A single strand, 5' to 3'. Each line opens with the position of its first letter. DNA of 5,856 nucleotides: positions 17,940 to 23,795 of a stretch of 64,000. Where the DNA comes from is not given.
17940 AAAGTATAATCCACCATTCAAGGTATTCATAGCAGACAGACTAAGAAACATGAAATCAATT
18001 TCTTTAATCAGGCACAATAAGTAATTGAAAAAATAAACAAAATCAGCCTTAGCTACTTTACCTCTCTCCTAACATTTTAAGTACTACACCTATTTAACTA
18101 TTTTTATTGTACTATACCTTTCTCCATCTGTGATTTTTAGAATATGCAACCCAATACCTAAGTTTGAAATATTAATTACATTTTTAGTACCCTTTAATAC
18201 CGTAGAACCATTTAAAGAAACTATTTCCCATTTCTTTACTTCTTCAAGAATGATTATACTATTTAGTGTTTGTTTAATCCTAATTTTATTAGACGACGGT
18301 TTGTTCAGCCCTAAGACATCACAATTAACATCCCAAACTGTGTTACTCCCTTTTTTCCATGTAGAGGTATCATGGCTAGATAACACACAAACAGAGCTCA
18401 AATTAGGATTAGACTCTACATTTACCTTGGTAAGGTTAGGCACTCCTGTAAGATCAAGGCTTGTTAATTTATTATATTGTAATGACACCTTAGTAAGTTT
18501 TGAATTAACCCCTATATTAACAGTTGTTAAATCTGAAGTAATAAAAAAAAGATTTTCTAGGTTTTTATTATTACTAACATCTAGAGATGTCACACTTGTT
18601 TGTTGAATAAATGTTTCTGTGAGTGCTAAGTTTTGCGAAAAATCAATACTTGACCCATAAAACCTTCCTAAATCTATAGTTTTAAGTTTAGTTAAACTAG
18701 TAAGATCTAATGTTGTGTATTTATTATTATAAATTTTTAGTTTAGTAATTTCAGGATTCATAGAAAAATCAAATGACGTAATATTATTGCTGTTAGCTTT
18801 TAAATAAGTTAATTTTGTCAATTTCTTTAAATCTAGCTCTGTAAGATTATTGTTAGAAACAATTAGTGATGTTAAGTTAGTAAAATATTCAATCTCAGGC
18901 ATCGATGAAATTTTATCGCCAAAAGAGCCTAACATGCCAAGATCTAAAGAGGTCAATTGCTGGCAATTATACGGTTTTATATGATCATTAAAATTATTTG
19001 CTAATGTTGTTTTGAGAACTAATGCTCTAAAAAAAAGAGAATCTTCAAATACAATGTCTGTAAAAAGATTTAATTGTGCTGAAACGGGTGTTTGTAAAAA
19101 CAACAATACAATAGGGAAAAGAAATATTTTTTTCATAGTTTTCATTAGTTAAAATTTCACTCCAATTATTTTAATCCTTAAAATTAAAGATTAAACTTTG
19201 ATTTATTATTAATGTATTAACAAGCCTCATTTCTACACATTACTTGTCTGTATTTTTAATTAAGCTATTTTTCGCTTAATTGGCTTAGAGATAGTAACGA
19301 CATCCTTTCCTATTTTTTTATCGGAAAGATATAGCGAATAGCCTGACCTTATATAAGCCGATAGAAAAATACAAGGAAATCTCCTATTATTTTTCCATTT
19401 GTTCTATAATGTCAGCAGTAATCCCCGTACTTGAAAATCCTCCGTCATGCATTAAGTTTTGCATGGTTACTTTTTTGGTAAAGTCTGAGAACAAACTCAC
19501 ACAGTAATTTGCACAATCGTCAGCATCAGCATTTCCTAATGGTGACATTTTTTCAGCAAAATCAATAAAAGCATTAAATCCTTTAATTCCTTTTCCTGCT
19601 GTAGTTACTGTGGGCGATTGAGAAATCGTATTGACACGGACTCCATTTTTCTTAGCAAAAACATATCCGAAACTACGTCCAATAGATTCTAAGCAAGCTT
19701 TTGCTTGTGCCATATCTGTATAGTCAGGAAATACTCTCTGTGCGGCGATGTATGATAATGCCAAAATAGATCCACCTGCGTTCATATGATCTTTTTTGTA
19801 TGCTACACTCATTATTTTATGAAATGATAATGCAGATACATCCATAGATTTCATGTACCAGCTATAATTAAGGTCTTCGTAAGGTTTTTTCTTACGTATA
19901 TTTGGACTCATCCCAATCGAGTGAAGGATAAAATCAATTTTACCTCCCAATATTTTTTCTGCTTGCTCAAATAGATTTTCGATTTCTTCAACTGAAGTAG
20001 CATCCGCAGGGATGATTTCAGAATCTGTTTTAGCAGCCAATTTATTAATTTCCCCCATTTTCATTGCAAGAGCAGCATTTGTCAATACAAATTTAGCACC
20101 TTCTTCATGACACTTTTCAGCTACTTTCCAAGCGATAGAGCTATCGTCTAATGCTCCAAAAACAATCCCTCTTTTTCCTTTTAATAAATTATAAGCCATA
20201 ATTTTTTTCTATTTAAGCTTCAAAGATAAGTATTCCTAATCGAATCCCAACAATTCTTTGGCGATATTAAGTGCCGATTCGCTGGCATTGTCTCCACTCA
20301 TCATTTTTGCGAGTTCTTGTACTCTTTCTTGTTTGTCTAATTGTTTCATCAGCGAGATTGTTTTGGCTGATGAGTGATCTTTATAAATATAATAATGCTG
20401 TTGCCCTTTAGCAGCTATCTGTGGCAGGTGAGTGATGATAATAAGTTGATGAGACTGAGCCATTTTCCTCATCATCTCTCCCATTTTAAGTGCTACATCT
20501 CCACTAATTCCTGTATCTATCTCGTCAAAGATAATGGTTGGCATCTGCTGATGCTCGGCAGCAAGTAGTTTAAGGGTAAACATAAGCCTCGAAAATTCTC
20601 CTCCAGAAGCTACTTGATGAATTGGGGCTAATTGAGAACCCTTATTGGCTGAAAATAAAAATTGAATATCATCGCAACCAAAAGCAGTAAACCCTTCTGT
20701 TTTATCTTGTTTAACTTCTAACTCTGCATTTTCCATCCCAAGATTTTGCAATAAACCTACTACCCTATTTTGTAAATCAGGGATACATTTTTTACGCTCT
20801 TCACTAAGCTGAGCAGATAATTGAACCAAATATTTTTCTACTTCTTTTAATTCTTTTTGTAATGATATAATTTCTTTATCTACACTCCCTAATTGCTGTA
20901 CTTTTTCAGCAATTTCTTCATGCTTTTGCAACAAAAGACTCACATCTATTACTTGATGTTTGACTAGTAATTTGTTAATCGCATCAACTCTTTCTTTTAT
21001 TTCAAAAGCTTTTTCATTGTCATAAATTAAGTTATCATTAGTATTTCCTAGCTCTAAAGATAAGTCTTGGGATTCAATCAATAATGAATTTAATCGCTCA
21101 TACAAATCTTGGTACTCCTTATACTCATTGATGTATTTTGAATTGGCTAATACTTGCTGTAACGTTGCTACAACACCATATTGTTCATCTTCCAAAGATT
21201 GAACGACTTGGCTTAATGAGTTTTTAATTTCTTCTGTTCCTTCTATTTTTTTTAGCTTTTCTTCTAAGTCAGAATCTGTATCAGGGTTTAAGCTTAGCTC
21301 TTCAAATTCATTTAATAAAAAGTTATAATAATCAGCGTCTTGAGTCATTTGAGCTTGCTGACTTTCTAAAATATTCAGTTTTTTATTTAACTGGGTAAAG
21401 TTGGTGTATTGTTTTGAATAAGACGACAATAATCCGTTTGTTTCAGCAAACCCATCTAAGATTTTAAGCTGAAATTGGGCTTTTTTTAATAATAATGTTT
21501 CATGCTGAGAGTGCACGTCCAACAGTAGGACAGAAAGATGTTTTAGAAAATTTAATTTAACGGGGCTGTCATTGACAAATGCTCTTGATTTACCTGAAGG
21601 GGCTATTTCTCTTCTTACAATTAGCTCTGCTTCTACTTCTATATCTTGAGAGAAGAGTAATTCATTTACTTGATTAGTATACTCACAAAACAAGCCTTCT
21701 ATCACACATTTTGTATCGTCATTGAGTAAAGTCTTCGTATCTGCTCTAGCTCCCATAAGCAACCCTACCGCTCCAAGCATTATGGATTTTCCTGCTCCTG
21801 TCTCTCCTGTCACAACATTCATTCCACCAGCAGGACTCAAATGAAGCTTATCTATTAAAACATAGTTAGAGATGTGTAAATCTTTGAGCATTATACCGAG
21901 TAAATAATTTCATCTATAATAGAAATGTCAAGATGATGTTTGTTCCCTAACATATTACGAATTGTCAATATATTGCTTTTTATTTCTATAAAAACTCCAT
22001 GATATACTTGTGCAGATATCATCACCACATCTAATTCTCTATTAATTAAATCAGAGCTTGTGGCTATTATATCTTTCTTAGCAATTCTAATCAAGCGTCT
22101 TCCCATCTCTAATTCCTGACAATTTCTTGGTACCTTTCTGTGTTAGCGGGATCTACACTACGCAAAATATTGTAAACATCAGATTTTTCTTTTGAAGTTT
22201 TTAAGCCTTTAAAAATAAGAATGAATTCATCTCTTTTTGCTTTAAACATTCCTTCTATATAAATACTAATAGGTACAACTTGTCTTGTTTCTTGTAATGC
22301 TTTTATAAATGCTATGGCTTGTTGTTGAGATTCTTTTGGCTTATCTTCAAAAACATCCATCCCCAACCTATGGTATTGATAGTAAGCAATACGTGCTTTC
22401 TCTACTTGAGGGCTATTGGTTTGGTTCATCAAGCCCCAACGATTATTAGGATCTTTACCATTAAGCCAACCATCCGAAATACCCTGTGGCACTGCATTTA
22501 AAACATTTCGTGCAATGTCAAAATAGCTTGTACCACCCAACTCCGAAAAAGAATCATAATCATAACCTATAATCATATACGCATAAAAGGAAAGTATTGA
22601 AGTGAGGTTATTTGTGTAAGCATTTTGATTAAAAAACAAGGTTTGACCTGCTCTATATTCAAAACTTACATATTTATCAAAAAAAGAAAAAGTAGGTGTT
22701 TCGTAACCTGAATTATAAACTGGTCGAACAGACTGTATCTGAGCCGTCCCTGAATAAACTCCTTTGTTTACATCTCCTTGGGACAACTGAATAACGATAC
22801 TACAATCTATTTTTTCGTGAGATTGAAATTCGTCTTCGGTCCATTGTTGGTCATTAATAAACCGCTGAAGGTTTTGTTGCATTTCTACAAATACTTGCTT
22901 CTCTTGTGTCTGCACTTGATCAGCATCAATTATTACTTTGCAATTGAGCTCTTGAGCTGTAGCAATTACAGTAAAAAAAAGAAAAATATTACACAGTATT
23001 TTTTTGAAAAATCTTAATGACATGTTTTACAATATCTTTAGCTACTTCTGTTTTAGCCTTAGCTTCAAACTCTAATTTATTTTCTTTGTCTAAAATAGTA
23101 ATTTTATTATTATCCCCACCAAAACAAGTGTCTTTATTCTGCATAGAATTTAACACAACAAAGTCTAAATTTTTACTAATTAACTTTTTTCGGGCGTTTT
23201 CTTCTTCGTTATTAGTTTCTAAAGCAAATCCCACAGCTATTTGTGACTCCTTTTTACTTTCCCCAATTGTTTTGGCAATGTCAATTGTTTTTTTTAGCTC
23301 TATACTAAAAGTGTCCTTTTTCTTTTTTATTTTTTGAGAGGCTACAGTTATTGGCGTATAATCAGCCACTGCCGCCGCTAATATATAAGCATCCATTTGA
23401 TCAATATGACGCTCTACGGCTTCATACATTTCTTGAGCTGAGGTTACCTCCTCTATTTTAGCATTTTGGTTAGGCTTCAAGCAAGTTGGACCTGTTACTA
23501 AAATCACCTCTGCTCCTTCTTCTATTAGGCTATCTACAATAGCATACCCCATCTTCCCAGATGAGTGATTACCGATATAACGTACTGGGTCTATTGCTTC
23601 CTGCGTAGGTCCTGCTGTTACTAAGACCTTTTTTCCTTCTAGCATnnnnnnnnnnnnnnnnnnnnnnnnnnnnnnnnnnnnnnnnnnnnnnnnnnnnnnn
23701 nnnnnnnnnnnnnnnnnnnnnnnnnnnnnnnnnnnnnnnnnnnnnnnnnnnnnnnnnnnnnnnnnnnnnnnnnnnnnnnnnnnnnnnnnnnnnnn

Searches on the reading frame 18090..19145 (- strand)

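Call 56: search_protein_families(library=pfam, proteins=[window:18090-19145:-], max_evalue=0.00001)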
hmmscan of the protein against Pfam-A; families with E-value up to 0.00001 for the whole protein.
window:18090-19145:- (351 aa): 1 family
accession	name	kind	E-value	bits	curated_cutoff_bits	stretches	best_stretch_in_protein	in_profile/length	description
PF12799.13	LRR_4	-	4.8e-11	43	27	0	89-126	1-40/44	Leucine Rich repeats (2 copies)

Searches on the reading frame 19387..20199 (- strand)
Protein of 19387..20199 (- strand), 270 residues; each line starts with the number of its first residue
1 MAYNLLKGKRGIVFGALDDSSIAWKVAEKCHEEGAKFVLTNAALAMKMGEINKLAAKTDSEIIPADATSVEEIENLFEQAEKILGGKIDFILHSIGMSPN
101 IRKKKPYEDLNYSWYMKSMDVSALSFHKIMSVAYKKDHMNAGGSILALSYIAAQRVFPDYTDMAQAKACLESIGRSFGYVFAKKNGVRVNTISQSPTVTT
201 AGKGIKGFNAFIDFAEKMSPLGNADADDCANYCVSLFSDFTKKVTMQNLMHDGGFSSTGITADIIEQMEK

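Call 56: search_protein_families(library=pfam, proteins=[window:19387-20199:-], max_evalue=0.00001)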
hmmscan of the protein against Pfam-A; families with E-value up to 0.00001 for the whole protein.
window:19387-20199:- (270 aa): 2 families
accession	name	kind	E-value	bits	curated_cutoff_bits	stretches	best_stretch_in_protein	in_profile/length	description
PF13561.12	adh_short_C2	-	4.3e-63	213.5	27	1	15-256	1-236/236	Enoyl-(Acyl carrier protein) reductase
PF00106.31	adh_short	-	1.5e-12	47.9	26.6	1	20-201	10-186/195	short chain dehydrogenase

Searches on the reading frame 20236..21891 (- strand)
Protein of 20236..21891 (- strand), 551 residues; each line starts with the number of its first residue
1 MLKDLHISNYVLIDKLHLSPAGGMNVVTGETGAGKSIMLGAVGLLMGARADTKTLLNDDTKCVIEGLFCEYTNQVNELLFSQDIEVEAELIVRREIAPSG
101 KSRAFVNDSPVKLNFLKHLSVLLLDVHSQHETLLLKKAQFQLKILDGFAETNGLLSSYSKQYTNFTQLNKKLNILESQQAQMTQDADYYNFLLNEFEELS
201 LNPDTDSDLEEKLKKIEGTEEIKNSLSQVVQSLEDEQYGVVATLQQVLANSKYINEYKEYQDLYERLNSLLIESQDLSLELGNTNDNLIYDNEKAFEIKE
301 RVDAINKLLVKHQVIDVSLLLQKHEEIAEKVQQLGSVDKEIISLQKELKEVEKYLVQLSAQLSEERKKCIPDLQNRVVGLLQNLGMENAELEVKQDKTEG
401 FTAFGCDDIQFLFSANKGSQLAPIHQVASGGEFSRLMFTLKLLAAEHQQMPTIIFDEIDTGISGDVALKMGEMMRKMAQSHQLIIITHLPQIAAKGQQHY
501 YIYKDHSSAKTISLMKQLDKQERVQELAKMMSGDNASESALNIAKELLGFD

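Call 56: search_protein_families(library=pfam, proteins=[window:20236-21891:-], max_evalue=0.00001)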
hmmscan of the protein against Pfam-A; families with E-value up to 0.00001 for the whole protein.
window:20236-21891:- (551 aa): 2 families
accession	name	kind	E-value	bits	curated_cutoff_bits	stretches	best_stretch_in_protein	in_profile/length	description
PF02463.25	SMC_N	-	4.3e-15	56.2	40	1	2-507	2-216/220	RecF/RecN/SMC N terminal domain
PF13476.12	AAA_23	-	1.4e-06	29.6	27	1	5-268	2-194/201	AAA domain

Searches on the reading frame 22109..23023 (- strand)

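Call 56: search_protein_families(library=pfam, proteins=[window:22109-23023:-], max_evalue=0.00001)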
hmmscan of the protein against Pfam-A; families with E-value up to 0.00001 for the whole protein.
window:22109-23023:- (304 aa): 1 family
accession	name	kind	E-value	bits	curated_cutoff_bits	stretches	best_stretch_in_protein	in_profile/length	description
PF16119.10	DUF4835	-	2.7e-91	306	25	1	24-301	1-276/276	Domain of unknown function (DUF4835)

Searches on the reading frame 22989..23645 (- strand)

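Call 56: search_protein_families(library=pfam, proteins=[window:22989-23645:-], max_evalue=0.00001)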
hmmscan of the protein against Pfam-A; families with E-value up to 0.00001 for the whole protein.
window:22989-23645:- (218 aa): 1 family
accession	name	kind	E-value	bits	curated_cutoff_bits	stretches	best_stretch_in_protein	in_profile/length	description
PF04127.22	DFP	-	1.7e-70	237.1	22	1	2-185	1-186/186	DNA/pantothenate metabolism flavoprotein C-terminal domain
